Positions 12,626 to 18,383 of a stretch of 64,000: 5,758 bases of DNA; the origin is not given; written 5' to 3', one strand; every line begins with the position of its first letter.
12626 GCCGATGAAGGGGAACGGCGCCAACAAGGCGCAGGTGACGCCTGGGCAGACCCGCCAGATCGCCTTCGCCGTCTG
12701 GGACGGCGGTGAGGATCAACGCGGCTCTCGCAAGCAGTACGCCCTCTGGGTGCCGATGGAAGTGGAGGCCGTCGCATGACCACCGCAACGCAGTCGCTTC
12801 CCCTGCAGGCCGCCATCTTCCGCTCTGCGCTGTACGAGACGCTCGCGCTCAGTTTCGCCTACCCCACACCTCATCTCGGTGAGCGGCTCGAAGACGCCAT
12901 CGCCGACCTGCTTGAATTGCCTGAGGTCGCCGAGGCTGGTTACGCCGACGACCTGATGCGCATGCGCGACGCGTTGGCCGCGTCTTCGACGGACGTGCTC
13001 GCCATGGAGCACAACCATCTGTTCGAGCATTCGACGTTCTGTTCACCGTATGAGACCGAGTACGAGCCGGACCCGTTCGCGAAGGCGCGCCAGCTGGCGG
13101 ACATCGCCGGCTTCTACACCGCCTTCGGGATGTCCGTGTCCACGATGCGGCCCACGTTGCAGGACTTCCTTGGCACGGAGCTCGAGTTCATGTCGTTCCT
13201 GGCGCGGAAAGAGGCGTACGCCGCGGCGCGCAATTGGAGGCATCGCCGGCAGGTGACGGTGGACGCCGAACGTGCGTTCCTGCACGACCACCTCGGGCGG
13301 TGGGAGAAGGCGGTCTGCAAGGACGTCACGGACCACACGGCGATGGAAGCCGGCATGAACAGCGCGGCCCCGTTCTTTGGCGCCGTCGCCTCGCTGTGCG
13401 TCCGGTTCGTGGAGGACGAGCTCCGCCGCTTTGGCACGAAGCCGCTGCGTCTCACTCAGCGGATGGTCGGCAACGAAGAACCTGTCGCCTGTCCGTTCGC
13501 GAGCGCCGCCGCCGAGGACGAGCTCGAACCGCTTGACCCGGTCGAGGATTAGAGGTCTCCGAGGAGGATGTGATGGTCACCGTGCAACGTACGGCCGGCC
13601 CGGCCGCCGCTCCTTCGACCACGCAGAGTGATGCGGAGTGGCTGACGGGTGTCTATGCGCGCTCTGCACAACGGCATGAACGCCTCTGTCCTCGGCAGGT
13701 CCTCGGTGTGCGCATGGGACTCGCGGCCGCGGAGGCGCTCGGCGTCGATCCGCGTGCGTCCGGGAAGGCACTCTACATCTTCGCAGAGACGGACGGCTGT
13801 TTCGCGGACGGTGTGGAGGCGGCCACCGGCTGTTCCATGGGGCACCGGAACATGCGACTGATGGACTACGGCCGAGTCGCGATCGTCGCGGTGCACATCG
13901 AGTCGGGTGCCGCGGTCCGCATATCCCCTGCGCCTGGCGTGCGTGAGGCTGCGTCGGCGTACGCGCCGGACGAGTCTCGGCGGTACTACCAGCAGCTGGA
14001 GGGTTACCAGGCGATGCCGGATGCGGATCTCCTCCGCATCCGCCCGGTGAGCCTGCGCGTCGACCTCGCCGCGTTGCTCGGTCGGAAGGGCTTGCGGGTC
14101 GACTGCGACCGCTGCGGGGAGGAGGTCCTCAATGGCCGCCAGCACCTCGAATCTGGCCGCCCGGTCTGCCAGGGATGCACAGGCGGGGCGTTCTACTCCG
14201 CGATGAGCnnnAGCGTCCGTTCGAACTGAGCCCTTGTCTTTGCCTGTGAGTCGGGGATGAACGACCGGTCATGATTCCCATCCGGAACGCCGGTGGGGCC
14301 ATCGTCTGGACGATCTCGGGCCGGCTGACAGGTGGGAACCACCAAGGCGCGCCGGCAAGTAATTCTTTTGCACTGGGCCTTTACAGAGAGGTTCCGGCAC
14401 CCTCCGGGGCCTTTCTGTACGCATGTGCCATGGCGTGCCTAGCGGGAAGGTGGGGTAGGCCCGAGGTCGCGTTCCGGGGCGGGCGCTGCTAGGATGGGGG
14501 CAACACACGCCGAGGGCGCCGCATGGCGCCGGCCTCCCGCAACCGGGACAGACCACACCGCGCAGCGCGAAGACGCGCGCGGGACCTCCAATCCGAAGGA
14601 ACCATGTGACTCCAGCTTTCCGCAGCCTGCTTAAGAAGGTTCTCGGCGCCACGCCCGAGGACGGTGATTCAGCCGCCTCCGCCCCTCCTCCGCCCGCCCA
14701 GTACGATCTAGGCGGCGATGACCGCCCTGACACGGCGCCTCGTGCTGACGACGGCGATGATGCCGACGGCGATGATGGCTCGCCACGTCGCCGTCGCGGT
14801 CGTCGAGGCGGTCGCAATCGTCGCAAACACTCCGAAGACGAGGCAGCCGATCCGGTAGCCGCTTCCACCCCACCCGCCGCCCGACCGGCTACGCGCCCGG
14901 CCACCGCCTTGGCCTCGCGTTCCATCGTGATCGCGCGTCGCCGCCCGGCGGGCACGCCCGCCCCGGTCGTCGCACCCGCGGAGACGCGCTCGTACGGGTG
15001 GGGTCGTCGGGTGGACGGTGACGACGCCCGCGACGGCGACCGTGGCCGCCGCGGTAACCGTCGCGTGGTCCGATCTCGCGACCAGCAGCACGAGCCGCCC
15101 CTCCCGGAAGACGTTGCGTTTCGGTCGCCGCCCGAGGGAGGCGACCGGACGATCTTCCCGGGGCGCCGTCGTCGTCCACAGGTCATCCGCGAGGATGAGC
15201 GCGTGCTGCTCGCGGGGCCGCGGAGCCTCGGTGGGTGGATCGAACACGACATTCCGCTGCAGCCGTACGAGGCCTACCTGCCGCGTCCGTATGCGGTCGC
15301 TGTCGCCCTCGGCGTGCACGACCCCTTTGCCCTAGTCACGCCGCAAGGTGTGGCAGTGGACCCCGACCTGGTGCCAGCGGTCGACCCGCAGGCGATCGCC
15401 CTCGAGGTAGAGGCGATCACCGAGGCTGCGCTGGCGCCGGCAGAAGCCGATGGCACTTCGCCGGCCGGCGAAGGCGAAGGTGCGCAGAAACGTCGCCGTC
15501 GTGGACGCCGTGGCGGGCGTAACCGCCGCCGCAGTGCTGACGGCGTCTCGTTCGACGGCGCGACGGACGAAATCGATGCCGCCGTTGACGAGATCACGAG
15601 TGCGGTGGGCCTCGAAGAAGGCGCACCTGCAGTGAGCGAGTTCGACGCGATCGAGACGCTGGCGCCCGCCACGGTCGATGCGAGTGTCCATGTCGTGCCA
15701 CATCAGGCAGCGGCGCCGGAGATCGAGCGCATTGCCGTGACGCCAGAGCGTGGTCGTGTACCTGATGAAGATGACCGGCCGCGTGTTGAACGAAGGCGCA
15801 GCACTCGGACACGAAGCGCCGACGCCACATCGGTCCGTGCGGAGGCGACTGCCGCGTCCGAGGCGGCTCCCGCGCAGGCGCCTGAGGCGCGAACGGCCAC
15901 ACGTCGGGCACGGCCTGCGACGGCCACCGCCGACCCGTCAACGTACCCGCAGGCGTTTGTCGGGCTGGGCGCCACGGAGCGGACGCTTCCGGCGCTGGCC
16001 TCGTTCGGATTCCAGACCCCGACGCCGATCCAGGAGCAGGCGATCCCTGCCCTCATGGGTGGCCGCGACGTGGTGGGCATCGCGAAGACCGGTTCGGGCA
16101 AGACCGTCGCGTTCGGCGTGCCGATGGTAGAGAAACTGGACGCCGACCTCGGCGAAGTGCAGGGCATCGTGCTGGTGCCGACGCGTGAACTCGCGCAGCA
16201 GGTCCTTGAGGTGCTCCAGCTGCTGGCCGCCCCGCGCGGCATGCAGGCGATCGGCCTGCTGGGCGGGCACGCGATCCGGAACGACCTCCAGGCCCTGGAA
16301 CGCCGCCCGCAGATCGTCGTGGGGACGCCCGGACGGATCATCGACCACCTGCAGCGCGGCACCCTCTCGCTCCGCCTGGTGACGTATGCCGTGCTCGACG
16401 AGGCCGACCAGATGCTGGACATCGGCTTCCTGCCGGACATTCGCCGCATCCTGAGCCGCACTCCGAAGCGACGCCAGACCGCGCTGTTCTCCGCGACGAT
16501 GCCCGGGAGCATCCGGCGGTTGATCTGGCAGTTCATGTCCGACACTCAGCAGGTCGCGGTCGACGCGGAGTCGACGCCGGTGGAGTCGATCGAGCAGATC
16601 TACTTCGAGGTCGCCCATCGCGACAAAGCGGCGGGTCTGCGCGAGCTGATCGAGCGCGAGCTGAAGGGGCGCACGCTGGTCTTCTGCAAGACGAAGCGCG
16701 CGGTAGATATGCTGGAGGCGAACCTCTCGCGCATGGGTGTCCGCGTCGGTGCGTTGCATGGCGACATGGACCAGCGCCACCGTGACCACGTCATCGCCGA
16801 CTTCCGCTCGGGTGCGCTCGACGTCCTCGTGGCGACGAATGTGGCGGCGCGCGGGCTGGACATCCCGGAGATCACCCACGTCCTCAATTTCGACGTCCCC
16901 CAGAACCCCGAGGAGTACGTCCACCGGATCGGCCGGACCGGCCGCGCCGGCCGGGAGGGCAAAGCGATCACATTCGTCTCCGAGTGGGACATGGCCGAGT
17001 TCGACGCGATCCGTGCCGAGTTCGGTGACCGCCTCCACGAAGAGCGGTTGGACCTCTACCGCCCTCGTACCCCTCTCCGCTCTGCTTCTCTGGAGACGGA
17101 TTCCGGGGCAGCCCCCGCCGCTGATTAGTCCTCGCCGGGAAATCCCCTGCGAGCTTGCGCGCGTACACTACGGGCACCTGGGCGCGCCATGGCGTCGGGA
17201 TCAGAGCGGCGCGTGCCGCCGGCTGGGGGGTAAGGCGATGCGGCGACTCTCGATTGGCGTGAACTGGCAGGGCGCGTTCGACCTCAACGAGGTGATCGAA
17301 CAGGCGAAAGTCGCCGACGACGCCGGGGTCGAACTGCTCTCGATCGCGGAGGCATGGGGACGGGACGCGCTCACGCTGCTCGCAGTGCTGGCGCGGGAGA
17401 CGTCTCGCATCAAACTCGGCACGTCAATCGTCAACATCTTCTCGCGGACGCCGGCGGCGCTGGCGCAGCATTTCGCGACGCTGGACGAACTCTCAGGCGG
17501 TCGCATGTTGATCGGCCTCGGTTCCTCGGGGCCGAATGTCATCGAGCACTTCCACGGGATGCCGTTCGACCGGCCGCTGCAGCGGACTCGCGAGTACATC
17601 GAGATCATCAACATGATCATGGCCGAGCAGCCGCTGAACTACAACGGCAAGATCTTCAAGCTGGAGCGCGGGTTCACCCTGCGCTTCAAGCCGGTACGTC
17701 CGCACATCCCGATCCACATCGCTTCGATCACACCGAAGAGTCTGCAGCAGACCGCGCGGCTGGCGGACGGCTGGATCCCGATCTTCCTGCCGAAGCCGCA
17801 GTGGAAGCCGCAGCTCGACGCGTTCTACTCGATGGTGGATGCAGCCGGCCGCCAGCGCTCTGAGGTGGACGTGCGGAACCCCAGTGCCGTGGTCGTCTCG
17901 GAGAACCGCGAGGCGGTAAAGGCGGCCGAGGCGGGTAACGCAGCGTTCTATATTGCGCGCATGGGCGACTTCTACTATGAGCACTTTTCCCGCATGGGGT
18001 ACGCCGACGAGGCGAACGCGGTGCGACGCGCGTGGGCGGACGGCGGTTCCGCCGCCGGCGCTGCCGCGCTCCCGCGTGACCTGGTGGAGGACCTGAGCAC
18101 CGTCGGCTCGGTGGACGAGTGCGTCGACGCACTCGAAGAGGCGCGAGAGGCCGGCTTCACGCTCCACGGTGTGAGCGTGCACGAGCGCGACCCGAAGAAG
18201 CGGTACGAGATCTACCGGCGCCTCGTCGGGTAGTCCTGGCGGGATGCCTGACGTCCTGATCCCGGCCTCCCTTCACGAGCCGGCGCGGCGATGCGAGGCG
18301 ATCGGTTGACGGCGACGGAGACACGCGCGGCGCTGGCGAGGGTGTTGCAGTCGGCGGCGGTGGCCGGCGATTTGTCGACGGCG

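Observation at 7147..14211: Five-gene Tat-exported NarG-like molybdoenzyme operon (alpha-beta-gamma-delta-FmdE) of unknown substrate, NXR/pNar-like rather than Ebd/Ser/Ddh-like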

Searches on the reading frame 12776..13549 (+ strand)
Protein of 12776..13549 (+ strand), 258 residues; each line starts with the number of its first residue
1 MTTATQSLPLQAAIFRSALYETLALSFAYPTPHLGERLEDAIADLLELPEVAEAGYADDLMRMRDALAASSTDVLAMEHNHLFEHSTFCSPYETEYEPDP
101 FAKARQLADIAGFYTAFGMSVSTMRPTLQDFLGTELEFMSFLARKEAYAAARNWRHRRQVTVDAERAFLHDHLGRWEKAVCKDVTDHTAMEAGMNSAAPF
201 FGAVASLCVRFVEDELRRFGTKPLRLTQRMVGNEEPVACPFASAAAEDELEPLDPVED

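Call 8: search_protein_families(library=pfam, proteins=[window:12776-13549:+], max_evalue=0.01)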
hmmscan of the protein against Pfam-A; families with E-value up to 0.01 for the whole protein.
window:12776-13549:+ (258 aa): 1 family
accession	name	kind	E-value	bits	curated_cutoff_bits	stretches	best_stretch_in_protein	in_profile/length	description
PF02613.20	Nitrate_red_del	-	9e-18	65.1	22.2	1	54-181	6-135/136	Nitrate reductase delta subunit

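Call 9: search_protein_families(library=ncbifam, proteins=[window:12776-13549:+], max_evalue=0.01)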
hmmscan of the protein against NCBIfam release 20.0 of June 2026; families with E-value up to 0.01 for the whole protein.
window:12776-13549:+ (258 aa): 3 families
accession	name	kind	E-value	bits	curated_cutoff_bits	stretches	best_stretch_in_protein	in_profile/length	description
TIGR03482.1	DMSO_red_II_cha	subfamily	3.8e-17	62.9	152.3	1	16-217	2-190/197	DMSO reductase family type II enzyme chaperone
NF042981.1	EthbenzDh_ebdD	equivalog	2e-05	24.4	360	1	12-216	15-212/222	ethylbenzene dehydrogenase subunit delta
NF003442.0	PRK04976.1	equivalog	0.00028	20.9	132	1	82-215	86-204/211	molecular chaperone TorD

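Call 62: search_solved_structures(query=window:12776-13549:+, max_evalue=0.01)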
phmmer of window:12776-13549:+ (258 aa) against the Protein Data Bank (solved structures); distinct sequences matched with E-value up to 0.01: 0.

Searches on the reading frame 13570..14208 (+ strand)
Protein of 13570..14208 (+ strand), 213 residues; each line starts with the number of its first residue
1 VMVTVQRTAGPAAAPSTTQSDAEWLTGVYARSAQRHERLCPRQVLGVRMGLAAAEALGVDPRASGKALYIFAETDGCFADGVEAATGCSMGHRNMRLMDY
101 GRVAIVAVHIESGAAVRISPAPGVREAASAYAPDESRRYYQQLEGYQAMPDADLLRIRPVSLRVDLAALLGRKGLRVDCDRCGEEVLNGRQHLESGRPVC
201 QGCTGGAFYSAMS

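Call 8: search_protein_families(library=pfam, proteins=[window:13570-14208:+], max_evalue=0.01)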
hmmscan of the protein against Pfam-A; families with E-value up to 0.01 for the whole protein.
window:13570-14208:+ (213 aa): 1 family
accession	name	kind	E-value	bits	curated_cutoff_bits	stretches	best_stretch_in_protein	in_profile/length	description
PF02663.19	FmdE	-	3e-24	86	22.9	1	36-148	2-125/133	FmdE, Molybdenum formylmethanofuran dehydrogenase operon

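Call 9: search_protein_families(library=ncbifam, proteins=[window:13570-14208:+], max_evalue=0.01)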
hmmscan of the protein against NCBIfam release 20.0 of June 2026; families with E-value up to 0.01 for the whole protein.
window:13570-14208:+ (213 aa): 0 families

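Call 61: search_solved_structures(query=window:13570-14208:+, max_evalue=0.01)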
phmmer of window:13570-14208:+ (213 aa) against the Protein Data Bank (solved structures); distinct sequences matched with E-value up to 0.01: 1.
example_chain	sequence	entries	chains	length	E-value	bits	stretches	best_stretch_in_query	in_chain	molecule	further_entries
2gvi_A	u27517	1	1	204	8.4e-13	51.8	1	34-201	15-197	conserved hypothetical protein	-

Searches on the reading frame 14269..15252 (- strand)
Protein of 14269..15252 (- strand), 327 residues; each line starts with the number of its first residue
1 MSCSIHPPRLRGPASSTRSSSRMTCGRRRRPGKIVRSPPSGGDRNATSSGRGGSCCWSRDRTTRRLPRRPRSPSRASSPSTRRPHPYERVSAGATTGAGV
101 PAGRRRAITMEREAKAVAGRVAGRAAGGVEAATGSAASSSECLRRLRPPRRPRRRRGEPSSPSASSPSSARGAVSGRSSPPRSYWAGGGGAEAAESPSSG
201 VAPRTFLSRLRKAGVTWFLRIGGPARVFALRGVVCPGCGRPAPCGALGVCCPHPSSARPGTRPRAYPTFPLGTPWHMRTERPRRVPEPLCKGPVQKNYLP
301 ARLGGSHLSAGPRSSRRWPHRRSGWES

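Call 15: search_protein_families(library=pfam, proteins=[window:14269-15252:-], max_evalue=0.001)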
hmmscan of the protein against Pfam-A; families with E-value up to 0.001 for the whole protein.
window:14269-15252:- (327 aa): 0 families

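Call 59: search_protein_families(library=ncbifam, proteins=[window:14269-15252:-], max_evalue=10)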
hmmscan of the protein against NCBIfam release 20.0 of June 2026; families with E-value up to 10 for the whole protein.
window:14269-15252:- (327 aa): 0 families

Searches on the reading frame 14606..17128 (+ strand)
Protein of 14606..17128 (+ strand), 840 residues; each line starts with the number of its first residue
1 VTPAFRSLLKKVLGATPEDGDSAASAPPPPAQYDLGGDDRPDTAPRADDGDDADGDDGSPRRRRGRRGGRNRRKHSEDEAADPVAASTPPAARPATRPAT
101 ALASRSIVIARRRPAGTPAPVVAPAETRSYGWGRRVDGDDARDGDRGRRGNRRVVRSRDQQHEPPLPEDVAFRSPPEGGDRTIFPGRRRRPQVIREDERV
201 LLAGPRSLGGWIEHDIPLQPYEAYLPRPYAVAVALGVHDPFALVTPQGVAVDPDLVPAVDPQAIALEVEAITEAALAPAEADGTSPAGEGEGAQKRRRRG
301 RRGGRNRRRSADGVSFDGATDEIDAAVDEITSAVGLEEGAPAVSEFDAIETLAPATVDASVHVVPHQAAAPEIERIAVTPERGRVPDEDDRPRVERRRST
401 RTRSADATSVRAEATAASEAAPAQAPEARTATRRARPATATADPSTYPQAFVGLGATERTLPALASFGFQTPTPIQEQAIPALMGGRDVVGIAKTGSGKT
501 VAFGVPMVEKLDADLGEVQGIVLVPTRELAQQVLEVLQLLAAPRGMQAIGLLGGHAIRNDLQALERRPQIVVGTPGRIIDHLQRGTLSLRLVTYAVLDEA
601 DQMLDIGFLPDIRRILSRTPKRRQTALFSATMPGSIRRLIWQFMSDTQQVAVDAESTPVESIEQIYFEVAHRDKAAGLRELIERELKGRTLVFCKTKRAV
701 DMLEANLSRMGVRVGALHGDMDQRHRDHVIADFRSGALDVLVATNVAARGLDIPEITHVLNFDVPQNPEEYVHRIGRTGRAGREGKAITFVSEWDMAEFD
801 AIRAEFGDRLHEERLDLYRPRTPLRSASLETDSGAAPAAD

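Call 15: search_protein_families(library=pfam, proteins=[window:14606-17128:+], max_evalue=0.001)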
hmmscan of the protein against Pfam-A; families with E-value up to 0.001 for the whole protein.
window:14606-17128:+ (840 aa): 2 families
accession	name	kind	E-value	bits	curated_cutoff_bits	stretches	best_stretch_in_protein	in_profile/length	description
PF00270.35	DEAD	-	7.7e-48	162.8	26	1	473-637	1-165/167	DEAD/DEAH box helicase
PF00271.37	Helicase_C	-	2.4e-35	121.6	23.5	1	674-782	2-110/110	Helicase conserved C-terminal domain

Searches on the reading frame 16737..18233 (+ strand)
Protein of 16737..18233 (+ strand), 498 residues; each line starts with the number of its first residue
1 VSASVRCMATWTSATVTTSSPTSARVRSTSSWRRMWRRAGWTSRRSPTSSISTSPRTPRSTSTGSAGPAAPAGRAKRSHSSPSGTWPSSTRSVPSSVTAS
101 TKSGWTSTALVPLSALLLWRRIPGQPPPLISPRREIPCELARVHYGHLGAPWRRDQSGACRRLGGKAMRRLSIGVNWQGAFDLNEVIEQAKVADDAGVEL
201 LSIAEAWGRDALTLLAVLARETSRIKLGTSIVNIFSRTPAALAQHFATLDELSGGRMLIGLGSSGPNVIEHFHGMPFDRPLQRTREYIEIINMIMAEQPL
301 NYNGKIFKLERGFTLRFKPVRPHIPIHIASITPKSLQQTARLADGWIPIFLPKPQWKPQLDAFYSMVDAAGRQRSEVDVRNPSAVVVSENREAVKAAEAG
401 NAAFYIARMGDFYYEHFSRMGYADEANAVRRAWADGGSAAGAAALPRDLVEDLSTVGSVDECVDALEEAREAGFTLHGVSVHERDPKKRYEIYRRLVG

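Call 15: search_protein_families(library=pfam, proteins=[window:16737-18233:+], max_evalue=0.001)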
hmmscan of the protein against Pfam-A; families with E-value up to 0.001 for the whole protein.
window:16737-18233:+ (498 aa): 1 family
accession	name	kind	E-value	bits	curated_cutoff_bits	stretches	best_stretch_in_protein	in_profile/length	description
PF00296.26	Bac_luciferase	-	7.9e-75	252.5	27.9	1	179-475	18-313/314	Luciferase-like monooxygenase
